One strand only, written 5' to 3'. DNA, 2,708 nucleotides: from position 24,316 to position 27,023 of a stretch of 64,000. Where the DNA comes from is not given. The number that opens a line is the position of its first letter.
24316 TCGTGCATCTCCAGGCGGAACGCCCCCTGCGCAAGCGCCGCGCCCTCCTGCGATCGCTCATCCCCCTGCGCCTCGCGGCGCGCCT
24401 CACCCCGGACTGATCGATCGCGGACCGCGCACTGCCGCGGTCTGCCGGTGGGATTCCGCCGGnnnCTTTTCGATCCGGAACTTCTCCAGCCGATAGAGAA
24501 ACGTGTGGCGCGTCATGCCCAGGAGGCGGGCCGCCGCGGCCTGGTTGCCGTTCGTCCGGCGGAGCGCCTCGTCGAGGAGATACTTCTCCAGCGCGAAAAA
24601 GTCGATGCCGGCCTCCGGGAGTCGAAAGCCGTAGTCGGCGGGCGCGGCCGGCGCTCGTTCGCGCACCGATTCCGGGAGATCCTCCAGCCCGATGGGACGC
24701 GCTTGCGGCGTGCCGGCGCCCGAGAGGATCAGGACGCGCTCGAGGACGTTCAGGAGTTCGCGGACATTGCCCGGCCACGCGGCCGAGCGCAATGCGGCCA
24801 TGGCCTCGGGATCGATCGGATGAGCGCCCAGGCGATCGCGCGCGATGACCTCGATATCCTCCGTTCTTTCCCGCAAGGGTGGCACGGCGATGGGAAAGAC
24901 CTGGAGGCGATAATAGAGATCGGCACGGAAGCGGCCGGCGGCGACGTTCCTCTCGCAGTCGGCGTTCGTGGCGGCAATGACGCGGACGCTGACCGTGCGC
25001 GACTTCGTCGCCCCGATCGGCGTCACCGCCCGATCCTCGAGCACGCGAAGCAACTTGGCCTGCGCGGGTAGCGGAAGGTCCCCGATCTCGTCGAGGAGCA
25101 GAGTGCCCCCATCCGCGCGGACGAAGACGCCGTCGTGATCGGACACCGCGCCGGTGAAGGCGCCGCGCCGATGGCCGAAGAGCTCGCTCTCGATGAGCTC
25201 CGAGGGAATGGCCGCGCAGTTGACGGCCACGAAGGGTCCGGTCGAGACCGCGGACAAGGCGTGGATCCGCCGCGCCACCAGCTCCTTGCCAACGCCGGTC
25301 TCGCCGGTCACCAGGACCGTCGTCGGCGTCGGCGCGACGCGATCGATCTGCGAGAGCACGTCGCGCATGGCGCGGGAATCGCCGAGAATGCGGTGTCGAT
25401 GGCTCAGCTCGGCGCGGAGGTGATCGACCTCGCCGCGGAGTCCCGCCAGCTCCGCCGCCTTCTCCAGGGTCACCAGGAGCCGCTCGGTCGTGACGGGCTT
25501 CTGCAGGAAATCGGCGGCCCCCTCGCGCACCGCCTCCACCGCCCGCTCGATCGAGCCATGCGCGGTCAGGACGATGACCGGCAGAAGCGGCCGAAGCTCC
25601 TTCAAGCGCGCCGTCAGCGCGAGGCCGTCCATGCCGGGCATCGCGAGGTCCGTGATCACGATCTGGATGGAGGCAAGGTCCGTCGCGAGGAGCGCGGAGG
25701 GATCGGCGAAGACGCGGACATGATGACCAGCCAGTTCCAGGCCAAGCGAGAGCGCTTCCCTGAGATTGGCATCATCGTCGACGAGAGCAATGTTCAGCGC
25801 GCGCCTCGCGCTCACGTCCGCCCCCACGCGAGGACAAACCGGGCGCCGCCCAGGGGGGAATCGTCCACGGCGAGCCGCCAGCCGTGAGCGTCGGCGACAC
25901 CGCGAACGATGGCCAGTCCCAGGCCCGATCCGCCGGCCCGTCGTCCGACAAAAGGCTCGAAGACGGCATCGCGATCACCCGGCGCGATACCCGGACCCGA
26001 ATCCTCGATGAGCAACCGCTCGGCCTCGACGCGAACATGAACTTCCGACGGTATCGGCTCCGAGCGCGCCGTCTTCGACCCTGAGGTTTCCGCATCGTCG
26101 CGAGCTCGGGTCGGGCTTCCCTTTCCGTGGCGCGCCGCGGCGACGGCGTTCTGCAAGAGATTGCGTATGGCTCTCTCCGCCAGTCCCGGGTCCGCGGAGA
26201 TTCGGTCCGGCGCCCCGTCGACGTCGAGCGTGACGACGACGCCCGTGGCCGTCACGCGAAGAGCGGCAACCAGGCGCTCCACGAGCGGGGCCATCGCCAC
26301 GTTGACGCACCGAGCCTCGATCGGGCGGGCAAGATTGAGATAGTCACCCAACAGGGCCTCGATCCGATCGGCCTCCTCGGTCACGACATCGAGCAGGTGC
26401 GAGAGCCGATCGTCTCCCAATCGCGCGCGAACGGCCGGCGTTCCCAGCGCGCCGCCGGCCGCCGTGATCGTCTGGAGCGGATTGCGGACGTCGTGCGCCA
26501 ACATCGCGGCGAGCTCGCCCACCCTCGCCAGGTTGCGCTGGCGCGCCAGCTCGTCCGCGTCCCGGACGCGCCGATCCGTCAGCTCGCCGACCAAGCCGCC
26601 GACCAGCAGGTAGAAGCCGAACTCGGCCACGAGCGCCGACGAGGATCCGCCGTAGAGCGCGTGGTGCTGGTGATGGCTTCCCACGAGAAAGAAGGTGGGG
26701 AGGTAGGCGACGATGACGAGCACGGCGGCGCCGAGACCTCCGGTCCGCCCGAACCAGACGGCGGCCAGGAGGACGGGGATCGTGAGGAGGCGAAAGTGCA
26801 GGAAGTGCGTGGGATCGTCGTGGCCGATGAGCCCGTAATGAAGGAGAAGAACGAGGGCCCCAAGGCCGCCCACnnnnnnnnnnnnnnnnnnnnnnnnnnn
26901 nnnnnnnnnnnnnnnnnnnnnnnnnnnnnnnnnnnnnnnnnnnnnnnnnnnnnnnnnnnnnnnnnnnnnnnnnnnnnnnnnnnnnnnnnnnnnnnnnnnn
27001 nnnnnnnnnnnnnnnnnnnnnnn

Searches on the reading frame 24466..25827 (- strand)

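Call 53: search_protein_families(library=pfam, proteins=[window:24466-25827:-], max_evalue=0.001)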
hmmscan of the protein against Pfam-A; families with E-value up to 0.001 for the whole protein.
window:24466-25827:- (454 aa): 7 families
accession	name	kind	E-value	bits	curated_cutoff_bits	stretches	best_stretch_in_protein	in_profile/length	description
PF00158.32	Sigma54_activat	-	8.6e-69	231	20.2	1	147-313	1-167/168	Sigma-54 interaction domain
PF00072.30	Response_reg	-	2.2e-24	86.2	30.2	1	13-120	1-109/111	Response regulator receiver domain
PF14532.12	Sigma54_activ_2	-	5.4e-20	72.5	25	1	148-318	1-138/138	Sigma-54 interaction domain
PF25601.1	AAA_lid_14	-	5.1e-14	52.3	27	1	319-395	1-81/87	AAA+ ATPase lid domain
PF02954.25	HTH_8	-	5.8e-12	45.6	22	1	413-450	5-42/42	Bacterial regulatory protein, Fis family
PF07728.20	AAA_5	-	1.6e-08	35.1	22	1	171-289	2-123/139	AAA domain (dynein-related subfamily)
PF13556.12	HTH_30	-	0.00011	22.3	27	1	422-450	8-36/59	PucR C-terminal helix-turn-helix domain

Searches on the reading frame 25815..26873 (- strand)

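Call 53: search_protein_families(library=pfam, proteins=[window:25815-26873:-], max_evalue=0.001)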
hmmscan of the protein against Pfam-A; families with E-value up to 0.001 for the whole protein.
window:25815-26873:- (353 aa): 3 families
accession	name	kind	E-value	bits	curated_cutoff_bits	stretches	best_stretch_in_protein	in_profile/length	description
PF02518.31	HATPase_c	-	6.5e-17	62.4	26.4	1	228-348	2-105/111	Histidine kinase-, DNA gyrase B-, and HSP90-like ATPase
PF00512.31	HisKA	-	1.4e-09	38.3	26.9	1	119-183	3-62/66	His Kinase A (phospho-acceptor) domain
PF13493.11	DUF4118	-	6.6e-05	23.1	28.4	1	27-112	28-106/107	Domain of unknown function (DUF4118)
